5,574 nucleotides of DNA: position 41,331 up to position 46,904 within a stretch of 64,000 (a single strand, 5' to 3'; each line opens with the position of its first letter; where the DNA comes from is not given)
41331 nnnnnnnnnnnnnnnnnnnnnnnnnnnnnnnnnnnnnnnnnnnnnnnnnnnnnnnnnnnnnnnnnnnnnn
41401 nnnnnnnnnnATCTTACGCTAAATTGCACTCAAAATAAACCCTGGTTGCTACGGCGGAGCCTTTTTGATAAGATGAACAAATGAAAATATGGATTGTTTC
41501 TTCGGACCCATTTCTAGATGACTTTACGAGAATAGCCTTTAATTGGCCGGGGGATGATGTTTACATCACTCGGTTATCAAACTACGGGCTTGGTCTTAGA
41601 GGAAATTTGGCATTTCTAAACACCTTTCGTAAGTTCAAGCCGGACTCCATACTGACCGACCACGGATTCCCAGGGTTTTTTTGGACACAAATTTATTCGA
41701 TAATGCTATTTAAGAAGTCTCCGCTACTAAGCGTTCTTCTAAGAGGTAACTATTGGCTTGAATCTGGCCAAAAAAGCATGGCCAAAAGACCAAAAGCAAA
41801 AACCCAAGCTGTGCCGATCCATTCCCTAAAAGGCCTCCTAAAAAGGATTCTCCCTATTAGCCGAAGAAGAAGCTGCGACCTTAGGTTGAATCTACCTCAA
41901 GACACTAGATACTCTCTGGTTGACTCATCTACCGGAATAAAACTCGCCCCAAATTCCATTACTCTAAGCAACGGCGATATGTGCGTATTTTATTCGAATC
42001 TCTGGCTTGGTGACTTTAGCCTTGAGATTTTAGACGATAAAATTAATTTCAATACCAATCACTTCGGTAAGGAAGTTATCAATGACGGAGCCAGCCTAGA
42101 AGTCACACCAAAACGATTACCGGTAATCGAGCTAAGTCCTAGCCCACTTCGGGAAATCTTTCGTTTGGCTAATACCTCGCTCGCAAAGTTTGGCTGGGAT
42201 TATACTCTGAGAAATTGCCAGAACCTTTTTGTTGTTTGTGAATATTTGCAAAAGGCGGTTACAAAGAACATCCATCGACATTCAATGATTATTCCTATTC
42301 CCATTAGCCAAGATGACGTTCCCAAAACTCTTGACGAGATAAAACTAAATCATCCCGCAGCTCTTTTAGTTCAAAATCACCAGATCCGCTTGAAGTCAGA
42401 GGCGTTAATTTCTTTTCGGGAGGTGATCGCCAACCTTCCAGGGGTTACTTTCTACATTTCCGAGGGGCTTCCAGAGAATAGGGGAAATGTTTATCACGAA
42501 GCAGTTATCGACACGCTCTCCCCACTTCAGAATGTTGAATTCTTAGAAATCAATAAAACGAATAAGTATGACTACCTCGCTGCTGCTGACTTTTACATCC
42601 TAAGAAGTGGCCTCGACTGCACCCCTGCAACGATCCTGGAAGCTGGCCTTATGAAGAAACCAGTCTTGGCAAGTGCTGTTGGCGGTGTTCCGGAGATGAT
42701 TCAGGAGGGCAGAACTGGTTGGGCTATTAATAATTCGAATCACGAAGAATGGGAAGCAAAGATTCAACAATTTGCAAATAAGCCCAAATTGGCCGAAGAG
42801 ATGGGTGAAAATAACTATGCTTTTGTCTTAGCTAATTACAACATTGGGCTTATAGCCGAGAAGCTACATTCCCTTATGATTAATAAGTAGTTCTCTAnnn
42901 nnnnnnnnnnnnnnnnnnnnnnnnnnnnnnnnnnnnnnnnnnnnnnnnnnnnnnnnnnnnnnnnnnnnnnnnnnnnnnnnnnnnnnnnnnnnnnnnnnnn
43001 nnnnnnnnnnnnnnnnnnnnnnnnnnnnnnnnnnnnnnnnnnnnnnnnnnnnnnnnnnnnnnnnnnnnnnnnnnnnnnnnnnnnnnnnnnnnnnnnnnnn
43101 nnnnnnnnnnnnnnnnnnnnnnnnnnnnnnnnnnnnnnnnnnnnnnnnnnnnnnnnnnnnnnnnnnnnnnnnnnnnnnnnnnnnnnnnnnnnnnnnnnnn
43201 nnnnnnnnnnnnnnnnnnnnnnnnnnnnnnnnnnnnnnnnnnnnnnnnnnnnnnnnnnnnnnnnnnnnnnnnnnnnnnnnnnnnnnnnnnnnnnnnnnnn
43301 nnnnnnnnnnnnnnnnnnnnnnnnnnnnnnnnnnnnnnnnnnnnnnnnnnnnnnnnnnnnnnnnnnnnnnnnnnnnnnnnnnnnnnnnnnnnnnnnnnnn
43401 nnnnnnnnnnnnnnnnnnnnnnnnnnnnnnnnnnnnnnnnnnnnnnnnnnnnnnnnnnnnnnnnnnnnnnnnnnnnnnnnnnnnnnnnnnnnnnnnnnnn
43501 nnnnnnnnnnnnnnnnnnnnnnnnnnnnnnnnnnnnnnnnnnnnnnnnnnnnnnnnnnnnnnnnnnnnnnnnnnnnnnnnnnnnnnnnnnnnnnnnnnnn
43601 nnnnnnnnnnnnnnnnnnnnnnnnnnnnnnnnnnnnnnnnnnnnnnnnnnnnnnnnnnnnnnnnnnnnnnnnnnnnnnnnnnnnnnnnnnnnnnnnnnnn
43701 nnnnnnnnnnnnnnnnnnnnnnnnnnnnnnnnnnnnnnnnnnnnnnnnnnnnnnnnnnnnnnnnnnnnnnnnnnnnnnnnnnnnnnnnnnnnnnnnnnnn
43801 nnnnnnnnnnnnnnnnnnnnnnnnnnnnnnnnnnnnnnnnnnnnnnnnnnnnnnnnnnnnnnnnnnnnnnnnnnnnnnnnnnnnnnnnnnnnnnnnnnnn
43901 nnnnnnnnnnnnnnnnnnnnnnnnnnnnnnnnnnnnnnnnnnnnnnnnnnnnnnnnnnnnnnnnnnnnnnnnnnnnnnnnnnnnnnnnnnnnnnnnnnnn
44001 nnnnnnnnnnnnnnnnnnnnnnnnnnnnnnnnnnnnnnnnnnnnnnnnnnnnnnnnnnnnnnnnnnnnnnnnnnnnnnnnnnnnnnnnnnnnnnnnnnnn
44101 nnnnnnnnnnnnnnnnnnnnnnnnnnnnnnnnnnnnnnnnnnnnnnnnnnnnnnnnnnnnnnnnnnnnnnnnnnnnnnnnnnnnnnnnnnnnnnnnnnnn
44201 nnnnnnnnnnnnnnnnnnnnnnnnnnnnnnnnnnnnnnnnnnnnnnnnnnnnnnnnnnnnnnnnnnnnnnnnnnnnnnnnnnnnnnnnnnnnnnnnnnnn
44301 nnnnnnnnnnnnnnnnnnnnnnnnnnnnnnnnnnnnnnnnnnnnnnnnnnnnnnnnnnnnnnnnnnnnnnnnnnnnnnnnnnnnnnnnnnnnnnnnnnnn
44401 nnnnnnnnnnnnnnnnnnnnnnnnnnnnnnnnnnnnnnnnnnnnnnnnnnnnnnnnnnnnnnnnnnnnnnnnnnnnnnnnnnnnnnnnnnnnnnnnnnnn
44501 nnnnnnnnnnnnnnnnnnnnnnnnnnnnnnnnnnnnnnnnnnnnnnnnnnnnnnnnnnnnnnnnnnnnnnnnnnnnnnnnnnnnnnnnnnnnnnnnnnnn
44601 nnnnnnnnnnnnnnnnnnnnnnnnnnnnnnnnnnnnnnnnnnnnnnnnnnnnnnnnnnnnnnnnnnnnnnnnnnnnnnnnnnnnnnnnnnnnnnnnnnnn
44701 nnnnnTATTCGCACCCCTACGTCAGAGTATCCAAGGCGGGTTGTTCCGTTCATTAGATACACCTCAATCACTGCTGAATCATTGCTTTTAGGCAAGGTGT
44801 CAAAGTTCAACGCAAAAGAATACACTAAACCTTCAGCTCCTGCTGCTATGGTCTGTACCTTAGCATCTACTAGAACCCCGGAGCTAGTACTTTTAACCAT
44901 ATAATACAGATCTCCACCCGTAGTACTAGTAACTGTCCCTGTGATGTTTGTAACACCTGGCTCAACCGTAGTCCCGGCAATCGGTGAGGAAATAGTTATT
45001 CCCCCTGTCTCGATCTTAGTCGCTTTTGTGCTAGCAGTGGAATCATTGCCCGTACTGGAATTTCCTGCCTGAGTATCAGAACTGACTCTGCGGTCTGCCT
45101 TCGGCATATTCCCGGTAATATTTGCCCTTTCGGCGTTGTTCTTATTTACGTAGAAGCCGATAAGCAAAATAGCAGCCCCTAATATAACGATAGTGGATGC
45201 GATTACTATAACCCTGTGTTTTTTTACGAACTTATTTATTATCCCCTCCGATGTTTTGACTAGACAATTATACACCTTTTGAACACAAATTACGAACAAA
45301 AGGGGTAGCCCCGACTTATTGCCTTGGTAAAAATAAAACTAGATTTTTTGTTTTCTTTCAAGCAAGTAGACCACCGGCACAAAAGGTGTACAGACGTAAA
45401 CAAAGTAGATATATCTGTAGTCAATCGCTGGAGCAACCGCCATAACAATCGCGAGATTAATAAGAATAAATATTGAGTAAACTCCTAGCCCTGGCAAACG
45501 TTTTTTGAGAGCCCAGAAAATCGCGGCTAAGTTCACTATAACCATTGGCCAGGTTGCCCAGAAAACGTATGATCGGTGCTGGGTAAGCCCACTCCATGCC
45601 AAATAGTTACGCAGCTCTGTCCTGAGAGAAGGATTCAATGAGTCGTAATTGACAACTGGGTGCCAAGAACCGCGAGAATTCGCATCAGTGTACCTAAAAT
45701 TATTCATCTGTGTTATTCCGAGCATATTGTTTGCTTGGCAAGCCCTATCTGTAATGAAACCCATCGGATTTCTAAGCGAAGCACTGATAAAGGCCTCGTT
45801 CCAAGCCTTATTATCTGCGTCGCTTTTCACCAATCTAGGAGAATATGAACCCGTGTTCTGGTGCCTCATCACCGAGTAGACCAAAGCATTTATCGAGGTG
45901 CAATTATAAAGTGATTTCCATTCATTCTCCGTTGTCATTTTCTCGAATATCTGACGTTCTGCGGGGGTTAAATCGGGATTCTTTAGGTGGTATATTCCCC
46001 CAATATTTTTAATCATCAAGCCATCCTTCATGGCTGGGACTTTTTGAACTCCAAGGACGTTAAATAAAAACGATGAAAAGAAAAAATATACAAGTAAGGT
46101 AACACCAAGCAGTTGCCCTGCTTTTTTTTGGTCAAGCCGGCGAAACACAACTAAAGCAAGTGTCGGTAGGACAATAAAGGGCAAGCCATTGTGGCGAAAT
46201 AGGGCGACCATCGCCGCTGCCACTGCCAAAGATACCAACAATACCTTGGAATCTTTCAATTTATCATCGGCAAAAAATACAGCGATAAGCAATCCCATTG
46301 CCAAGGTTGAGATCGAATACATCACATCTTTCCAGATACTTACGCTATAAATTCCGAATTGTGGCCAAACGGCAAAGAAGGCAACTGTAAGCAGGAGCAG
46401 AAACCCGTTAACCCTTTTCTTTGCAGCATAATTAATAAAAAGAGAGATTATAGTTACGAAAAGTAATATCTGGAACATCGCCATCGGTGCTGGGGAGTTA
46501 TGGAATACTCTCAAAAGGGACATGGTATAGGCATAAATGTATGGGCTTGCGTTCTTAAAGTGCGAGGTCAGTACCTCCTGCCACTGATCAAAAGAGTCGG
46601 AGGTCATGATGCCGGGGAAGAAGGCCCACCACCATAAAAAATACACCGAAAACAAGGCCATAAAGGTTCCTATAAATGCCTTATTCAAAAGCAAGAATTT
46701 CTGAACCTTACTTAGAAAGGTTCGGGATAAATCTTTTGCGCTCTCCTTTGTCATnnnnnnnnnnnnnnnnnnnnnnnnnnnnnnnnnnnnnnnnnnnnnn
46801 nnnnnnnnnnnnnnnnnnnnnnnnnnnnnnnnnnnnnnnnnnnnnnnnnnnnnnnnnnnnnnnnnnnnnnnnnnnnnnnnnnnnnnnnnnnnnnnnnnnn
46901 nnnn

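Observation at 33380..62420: ABC-transporter-dependent glycopolymer pathway combining UDP-L-FucNAc synthesis, TagA/WecA-type priming, Gtr-like periplasmic glycosylation and an LtaS-like transferase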

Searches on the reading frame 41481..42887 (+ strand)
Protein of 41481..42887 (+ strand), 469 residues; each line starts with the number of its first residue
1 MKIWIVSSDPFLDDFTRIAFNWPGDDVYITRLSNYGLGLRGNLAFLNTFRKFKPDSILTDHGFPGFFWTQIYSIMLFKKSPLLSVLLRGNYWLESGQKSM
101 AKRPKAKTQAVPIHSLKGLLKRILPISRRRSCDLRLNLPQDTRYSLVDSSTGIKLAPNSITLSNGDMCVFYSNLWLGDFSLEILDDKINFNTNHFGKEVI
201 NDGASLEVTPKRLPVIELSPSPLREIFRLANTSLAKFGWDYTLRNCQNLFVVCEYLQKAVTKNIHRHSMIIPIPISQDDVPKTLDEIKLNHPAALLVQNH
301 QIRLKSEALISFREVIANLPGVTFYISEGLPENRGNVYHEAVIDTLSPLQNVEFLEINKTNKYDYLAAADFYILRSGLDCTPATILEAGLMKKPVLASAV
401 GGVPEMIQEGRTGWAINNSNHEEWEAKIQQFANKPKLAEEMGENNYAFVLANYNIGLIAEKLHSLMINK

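Call 3: search_protein_families(library=pfam, proteins=[window:41481-42887:+], max_evalue=0.001)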
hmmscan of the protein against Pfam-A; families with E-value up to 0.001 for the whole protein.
window:41481-42887:+ (469 aa): 3 families
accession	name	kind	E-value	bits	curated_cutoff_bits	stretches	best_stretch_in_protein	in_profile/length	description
PF00534.26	Glycos_transf_1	-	6.8e-16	58.7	26.4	1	349-446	72-170/172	Glycosyl transferases group 1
PF13692.12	Glyco_trans_1_4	-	7.8e-12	46.1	27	1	348-431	56-139/142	Glycosyl transferases group 1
PF13524.12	Glyco_trans_1_2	-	0.00015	22.1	25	1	378-462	60-142/144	Glycosyl transferase-like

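Call 25: search_protein_families(library=pfam, proteins=[window:41481-42887:+], max_evalue=10)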
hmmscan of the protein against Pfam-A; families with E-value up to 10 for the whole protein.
window:41481-42887:+ (469 aa): 3 families
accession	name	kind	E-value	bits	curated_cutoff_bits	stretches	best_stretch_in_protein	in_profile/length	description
PF00534.26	Glycos_transf_1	-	6.8e-16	58.7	26.4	1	349-446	72-170/172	Glycosyl transferases group 1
PF13692.12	Glyco_trans_1_4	-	7.8e-12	46.1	27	1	348-431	56-139/142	Glycosyl transferases group 1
PF13524.12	Glyco_trans_1_2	-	0.00015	22.1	25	1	378-462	60-142/144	Glycosyl transferase-like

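Call 74: search_protein_families(library=ncbifam, proteins=[window:41481-42887:+], max_evalue=1)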
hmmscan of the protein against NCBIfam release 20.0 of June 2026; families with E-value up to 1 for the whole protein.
window:41481-42887:+ (469 aa): 22 families
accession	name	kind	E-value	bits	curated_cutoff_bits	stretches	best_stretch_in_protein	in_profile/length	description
TIGR03088.1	stp2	hypoth_equivalog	4.8e-13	48.9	409.05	1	355-461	259-365/374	TIGR03088 family PEP-CTERM/XrtA system glycosyltransferase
NF041876.1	EPS_EpsE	equivalog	8.1e-13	48.4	400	1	350-462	276-389/389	exopolysaccharide biosynthesis GT4 family glycosyltransferase EpsE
NF047684.1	TeichurnBiosyTuaC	equivalog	1.8e-12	46.9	550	1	241-463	160-383/391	teichuronic acid biosynthesis protein TuaC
NF038229.1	Glyco4_Geo_Pelo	equivalog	2.4e-10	40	400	1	336-465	204-332/338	GPMC system family 4 glycosyltransferase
TIGR03999.1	thiol_BshA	equivalog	2.5e-09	36.5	273.7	1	310-460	219-364/375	N-acetyl-alpha-D-glucosaminyl L-malate synthase BshA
TIGR02149.1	glgA_Coryne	subfamily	7.5e-08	31.9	302.4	1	362-463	277-384/391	glycogen synthase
TIGR03449.1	mycothiol_MshA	equivalog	9.8e-07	28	462.5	1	363-448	298-383/406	D-inositol-3-phosphate glycosyltransferase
TIGR04063.1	stp3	hypoth_equivalog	1.1e-06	27.8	442.05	1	381-452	307-378/397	TIGR04063 family PEP-CTERM/XrtA system glycosyltransferase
NF038298.1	EPS_HpsO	equivalog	6.8e-06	25.1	575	1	385-461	305-379/388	hormogonium polysaccharide biosynthesis glycosyltransferase HpsO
NF041010.1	glycosy_Agl16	equivalog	1e-05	24.6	575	1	350-448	234-331/352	glycosylation protein Agl16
NF047880.1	glyco_SdgA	exception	4.9e-05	22.1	800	1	258-449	281-471/488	serine-aspartate repeat adhesin O-glycosyltransferase SdgA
NF038295.1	EPS_HpsP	equivalog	6.4e-05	22.1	550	1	360-462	279-380/388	hormogonium polysaccharide biosynthesis glycosyltransferase HpsP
NF041139.1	TreT_Thcocales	equivalog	6.6e-05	21.9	775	1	335-456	276-399/412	trehalose synthase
NF012028.0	PRK15484.1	subfamily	0.0002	20.5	618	1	361-466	269-375/380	lipopolysaccharide N-acetylglucosaminyltransferase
TIGR02470.1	sucr_synth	equivalog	0.0002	19.6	810.4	1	383-462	658-741/784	sucrose synthase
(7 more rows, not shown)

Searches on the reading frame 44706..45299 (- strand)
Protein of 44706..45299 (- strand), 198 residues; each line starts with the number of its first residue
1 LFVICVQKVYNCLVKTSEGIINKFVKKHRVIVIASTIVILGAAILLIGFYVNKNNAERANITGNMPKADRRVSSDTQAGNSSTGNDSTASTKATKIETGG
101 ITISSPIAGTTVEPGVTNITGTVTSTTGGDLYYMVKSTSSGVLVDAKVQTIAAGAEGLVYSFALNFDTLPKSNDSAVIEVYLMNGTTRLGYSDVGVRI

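Call 4: search_protein_families(library=pfam, proteins=[window:44706-45299:-], max_evalue=0.001)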
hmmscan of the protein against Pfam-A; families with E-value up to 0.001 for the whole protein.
window:44706-45299:- (198 aa): 0 families

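Call 7: search_protein_families(library=ncbifam, proteins=[window:44706-45299:-], max_evalue=0.01)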
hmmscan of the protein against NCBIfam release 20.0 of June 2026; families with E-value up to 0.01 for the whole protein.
window:44706-45299:- (198 aa): 0 families

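Call 25: search_protein_families(library=pfam, proteins=[window:44706-45299:-], max_evalue=10)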
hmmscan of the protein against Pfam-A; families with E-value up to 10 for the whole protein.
window:44706-45299:- (198 aa): 4 families
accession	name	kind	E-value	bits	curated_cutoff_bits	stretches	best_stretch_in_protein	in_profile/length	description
PF10648.15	Gmad2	-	0.0024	18.6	25.7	1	101-182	2-79/86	Immunoglobulin-like domain of bacterial spore germination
PF09716.15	ETRAMP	-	0.031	14.7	29.1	1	19-55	43-81/81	Malarial early transcribed membrane protein (ETRAMP)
PF11837.13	INV_N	-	0.058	14.3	27.8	1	28-97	24-92/109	Beta-fructofuranosidase, N-terminal domain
PF05915.17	TMEM_230_134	-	0.098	13.2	26.8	1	25-56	44-75/119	Transmembrane proteins 230/134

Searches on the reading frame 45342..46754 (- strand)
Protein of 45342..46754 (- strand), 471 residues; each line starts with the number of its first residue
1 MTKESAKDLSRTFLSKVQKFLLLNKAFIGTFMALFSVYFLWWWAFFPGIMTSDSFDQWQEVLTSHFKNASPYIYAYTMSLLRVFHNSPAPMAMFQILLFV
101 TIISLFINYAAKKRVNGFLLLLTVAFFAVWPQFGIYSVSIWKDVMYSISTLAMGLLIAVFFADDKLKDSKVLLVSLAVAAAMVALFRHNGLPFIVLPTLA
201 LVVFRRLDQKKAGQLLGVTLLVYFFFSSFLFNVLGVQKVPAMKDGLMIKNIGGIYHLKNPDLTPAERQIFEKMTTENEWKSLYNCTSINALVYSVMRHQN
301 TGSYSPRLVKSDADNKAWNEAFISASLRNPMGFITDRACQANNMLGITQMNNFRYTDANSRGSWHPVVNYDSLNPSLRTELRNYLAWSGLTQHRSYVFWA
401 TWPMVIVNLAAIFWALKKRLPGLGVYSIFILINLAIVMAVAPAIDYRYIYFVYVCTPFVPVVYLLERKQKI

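Call 4: search_protein_families(library=pfam, proteins=[window:45342-46754:-], max_evalue=0.001)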
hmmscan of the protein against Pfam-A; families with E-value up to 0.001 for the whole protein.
window:45342-46754:- (471 aa): 1 family
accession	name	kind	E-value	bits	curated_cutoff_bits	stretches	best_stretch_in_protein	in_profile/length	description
PF19484.4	DUF6020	-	1.6e-06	27.2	28.3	1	91-467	215-594/604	Family of unknown function (DUF6020)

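Call 7: search_protein_families(library=ncbifam, proteins=[window:45342-46754:-], max_evalue=0.01)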
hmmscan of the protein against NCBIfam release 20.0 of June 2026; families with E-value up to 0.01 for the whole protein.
window:45342-46754:- (471 aa): 0 families

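Call 25: search_protein_families(library=pfam, proteins=[window:45342-46754:-], max_evalue=10)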
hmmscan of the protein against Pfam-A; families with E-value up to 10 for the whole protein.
window:45342-46754:- (471 aa): 5 families
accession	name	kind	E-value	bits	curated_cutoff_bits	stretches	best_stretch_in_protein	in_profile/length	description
PF19484.4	DUF6020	-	1.6e-06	27.2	28.3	2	91-467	215-594/604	Family of unknown function (DUF6020)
PF17033.10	Peptidase_M99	-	0.019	14.9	27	1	236-323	70-153/267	Carboxypeptidase controlling helical cell shape catalytic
PF17241.8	Retrotran_gag_4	-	0.045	14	23.5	1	50-77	20-47/154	Ty5 Gag N-terminal region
PF09163.16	Form-deh_trans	-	0.11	12.7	22.1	1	137-161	4-28/44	Formate dehydrogenase N, transmembrane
PF25259.1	DUF7860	-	4.7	8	27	0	211-249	13-51/75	Family of unknown function (DUF7860)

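Call 88: find_related_loci(query=A4, collection=metagenome_contigs, flank=10000)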
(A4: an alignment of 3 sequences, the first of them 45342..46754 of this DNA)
Query A4 (471 aa) in metagenome_contigs; peptide patterns used: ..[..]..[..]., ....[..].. (x = any residue, [..] = any of these).
600 stretches matched a pattern (row limit reached: there are more); 2 encode a relative of the query (tblastn E <= 1e-3); 2 distinct loci.
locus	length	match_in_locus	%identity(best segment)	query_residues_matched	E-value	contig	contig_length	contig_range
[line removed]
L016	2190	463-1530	22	6-360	2e-12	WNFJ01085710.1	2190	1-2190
